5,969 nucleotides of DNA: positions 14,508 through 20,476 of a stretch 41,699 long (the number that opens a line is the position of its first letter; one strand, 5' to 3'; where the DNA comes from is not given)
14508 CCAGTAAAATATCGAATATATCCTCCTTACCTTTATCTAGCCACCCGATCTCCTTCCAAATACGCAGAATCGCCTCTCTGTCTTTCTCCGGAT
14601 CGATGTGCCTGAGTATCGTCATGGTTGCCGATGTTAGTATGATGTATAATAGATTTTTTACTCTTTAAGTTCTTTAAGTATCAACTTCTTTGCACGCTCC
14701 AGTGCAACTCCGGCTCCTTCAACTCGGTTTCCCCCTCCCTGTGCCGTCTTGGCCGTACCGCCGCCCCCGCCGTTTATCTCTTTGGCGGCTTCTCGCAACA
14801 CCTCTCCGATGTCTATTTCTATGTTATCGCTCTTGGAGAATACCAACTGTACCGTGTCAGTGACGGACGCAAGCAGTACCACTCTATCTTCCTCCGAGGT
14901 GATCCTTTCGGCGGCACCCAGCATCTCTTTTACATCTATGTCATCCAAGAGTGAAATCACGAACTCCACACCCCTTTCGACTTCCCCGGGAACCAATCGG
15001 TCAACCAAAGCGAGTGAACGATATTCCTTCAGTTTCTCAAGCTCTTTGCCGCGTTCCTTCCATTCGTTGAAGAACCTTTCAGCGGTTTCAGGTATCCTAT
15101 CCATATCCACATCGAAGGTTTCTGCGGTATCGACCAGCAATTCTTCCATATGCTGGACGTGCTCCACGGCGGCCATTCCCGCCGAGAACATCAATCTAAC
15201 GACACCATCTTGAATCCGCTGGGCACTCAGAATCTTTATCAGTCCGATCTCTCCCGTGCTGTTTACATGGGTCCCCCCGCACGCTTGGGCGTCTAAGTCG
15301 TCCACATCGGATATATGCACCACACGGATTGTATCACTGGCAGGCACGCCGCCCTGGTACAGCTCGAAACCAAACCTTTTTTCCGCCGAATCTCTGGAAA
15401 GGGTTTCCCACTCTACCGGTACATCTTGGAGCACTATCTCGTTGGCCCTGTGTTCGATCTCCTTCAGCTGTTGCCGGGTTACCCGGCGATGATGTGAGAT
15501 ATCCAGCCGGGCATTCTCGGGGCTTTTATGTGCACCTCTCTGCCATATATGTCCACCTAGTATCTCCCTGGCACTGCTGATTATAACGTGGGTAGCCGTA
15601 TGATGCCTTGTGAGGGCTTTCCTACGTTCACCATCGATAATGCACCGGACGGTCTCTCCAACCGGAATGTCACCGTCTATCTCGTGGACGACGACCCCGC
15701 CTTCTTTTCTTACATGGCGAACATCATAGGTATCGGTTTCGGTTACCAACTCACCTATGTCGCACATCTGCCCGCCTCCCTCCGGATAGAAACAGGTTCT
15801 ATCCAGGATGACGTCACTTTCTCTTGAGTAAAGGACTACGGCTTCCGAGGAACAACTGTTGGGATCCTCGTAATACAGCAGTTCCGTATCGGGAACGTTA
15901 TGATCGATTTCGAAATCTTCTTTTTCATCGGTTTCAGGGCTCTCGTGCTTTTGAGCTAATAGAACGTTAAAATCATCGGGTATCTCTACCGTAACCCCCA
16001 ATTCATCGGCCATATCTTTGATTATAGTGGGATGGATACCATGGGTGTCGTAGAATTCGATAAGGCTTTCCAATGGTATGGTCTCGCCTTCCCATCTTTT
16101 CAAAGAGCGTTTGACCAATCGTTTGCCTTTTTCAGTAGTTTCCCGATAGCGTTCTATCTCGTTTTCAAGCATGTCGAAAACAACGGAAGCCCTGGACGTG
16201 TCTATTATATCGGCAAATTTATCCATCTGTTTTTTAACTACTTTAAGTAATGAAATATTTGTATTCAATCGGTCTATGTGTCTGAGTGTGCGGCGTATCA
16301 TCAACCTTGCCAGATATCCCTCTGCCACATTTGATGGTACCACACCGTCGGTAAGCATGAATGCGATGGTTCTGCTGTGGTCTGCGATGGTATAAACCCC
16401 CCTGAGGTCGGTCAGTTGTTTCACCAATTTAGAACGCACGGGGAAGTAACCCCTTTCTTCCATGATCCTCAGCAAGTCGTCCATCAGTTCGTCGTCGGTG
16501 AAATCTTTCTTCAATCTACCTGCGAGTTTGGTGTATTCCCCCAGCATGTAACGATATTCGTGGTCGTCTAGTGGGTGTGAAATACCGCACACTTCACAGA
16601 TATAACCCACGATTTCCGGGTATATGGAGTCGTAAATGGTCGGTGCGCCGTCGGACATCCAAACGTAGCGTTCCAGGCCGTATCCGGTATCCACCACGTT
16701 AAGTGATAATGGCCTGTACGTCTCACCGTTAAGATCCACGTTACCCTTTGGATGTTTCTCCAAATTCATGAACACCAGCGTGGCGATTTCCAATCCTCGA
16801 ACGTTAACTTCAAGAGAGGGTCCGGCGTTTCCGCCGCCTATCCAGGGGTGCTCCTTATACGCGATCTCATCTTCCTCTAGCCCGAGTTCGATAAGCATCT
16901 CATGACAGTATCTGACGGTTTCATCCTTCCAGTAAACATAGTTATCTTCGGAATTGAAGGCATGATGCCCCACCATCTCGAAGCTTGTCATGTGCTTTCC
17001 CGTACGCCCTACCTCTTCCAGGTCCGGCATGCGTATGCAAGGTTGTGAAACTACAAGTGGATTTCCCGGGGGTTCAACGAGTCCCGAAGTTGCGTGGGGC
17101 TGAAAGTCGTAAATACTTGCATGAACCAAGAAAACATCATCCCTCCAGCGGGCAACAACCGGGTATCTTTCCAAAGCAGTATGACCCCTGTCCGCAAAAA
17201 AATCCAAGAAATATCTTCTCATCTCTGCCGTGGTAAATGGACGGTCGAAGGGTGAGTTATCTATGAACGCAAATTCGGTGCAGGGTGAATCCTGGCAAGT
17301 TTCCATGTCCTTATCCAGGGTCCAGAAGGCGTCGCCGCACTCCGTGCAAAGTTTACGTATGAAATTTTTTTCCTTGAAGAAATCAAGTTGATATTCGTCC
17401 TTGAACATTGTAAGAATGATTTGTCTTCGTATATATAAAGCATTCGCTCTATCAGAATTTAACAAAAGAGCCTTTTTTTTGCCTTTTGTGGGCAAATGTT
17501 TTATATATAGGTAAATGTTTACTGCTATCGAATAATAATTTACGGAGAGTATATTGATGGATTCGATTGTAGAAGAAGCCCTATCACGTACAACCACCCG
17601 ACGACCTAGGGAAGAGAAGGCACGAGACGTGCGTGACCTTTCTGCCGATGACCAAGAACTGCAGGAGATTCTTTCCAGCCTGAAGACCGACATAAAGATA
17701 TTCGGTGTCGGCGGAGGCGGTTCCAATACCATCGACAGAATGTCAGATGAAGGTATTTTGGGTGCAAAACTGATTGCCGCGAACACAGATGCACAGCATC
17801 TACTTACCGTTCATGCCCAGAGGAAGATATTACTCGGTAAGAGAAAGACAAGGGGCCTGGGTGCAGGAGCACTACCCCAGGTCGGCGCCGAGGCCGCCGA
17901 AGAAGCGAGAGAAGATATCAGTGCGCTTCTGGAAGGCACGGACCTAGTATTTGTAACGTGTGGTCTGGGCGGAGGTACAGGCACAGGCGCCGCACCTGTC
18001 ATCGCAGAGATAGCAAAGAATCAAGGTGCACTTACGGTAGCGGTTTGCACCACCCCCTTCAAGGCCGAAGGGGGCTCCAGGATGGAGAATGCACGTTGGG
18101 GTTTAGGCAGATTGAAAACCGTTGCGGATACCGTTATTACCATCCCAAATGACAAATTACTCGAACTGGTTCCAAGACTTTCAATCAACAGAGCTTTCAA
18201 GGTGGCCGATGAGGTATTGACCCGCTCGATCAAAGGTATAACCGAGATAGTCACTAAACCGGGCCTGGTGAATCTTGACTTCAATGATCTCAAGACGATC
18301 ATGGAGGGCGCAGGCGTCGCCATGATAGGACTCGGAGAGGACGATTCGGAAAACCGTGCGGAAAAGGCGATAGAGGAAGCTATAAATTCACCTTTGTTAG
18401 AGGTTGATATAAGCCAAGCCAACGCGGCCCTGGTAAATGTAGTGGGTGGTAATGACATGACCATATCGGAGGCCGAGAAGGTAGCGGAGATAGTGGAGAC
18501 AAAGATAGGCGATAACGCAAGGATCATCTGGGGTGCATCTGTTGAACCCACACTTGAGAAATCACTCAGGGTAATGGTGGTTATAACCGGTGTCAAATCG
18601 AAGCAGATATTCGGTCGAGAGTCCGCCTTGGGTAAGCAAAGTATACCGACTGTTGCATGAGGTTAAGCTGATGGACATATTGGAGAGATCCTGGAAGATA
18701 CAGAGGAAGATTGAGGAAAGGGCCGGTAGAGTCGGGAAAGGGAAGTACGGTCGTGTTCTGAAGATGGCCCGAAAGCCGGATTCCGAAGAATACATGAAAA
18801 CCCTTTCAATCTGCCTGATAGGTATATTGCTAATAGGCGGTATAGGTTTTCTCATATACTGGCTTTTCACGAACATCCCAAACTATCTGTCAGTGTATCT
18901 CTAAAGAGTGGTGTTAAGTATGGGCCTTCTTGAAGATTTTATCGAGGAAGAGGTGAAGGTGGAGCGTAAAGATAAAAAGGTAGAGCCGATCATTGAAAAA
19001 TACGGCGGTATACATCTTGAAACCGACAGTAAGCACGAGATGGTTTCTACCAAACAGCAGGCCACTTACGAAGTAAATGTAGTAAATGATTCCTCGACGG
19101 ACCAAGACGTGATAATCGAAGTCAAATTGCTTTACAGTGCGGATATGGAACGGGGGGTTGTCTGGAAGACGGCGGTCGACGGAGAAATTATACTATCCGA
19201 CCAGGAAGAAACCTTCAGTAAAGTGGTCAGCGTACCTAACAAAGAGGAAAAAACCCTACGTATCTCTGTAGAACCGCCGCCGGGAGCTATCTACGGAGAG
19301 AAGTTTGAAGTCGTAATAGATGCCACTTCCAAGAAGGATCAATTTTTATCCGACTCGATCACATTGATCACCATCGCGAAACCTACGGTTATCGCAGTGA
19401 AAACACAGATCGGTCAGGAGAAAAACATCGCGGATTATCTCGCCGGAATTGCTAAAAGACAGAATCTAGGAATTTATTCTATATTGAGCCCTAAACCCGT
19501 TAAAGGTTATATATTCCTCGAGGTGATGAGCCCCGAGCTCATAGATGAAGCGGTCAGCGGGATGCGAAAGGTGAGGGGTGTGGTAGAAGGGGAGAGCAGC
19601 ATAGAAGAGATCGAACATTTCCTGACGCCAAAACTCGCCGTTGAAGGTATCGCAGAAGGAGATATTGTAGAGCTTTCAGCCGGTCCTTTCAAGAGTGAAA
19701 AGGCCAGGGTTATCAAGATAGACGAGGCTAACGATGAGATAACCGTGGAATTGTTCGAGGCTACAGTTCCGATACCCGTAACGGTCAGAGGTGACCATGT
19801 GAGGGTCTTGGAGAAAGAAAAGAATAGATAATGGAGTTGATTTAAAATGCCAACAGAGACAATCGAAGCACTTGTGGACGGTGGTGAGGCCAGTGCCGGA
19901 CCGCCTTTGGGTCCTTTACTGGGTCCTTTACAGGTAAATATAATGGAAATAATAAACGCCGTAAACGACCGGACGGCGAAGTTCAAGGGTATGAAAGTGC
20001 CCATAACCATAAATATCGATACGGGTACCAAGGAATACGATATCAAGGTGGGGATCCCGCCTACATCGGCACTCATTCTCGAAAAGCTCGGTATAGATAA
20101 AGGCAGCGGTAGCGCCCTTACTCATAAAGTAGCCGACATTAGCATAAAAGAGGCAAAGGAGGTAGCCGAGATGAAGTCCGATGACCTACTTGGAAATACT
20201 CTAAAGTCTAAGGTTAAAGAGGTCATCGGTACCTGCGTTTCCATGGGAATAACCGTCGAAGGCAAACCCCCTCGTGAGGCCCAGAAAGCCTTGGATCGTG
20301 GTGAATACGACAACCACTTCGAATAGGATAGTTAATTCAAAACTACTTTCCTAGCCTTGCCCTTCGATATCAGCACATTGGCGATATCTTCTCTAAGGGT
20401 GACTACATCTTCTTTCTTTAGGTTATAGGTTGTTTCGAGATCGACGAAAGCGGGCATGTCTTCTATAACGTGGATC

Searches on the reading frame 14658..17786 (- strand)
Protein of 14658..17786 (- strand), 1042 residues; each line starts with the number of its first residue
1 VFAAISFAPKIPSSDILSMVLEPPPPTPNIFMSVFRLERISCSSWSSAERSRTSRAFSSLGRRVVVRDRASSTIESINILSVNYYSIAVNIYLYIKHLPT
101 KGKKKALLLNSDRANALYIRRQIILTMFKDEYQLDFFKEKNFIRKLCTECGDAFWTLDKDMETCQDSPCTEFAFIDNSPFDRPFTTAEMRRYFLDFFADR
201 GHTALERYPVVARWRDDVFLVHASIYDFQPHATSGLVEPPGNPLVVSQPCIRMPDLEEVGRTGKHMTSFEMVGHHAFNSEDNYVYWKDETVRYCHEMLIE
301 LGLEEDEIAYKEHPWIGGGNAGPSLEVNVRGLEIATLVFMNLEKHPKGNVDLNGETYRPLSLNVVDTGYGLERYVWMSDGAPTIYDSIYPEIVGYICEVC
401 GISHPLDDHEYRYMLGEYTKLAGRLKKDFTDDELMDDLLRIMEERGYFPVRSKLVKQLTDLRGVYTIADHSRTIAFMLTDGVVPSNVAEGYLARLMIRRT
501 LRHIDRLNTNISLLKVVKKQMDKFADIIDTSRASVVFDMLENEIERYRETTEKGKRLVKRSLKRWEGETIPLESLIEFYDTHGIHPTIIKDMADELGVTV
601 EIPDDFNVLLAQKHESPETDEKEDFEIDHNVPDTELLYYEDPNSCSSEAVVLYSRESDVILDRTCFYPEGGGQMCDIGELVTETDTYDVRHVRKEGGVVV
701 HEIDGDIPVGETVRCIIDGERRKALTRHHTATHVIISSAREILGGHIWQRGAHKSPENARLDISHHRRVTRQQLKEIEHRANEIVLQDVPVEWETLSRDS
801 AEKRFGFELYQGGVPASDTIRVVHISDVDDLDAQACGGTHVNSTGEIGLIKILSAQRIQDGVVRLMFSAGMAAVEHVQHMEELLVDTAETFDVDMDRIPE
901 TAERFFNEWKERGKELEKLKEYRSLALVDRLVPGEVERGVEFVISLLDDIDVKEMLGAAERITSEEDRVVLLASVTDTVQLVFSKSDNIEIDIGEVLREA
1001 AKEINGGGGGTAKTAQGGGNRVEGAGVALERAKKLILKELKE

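Call 27: search_protein_families(library=pfam, proteins=[window:14658-17786:-])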
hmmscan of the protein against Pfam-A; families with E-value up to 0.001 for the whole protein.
window:14658-17786:- (1042 aa): 3 families
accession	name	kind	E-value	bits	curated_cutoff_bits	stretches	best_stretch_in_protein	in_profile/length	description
PF01411.24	tRNA-synt_2c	-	1.2e-115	387.6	30.3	1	188-720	1-551/552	tRNA synthetases class II (A)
PF07973.19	tRNA_SAD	-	1.3e-13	51.1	24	1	820-865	1-43/44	Threonyl and Alanyl tRNA synthetase second additional domain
PF02272.25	DHHA1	-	1.4e-09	38.7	25.9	1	941-1036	3-100/102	DHHA1 domain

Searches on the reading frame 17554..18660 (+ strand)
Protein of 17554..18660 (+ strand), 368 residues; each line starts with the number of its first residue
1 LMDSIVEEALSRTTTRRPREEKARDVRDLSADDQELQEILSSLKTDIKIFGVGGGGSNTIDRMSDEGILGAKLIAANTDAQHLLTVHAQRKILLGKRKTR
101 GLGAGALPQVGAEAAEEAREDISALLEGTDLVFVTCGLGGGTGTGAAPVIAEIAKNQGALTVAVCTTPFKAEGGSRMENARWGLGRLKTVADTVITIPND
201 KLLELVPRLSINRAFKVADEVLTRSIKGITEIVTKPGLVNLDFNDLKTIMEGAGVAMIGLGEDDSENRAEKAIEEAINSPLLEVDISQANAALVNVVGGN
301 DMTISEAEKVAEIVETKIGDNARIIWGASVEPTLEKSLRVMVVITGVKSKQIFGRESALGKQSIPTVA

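Call 28: search_protein_families(library=pfam, proteins=[window:17554-18660:+])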
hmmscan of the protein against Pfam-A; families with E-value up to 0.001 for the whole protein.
window:17554-18660:+ (368 aa): 2 families
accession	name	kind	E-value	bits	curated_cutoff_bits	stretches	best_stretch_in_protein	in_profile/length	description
PF00091.31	Tubulin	-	3.8e-47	161.5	33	1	47-206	2-189/190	Tubulin/FtsZ family, GTPase domain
PF12327.13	FtsZ_C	-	2.3e-33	114.8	27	1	254-348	1-95/95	FtsZ family, C-terminal domain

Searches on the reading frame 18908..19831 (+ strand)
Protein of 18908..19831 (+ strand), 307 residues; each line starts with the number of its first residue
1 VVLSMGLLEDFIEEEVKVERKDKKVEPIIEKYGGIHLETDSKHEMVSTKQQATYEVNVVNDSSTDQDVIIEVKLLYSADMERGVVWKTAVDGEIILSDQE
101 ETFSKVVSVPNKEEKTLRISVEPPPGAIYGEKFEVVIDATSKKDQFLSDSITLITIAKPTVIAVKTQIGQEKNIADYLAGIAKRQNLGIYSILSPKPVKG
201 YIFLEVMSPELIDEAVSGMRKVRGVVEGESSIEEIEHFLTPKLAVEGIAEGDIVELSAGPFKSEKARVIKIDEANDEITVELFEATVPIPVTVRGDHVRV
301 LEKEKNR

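Call 28: search_protein_families(library=pfam, proteins=[window:18908-19831:+])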
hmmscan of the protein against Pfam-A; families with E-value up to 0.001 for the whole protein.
window:18908-19831:+ (307 aa): 2 families
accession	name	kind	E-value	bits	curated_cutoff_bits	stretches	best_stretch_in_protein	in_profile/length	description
PF03439.18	Spt5-NGN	-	3.3e-19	69.1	22.4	1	162-239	3-84/84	Early transcription elongation factor of RNA pol II, NGN section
PF00467.35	KOW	-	3.2e-06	27.2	22.3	1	250-281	1-32/32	KOW motif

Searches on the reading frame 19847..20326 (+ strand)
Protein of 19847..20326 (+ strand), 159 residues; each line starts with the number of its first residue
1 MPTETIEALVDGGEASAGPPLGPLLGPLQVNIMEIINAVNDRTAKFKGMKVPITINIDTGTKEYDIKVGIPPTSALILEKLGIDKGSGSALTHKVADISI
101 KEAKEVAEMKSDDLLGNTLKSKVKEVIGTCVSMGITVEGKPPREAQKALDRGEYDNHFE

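Call 29: search_protein_families(library=pfam, proteins=[window:19847-20326:+])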
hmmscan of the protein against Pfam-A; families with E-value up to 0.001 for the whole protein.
window:19847-20326:+ (159 aa): 2 families
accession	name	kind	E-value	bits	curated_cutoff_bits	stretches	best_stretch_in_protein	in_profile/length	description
PF00298.24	Ribosomal_L11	-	1.1e-20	74.2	21.4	1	70-137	2-69/69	Ribosomal protein L11, RNA binding domain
PF03946.19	Ribosomal_L11_N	-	8.4e-19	67.5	32.9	1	7-59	2-53/58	Ribosomal protein L11, N-terminal domain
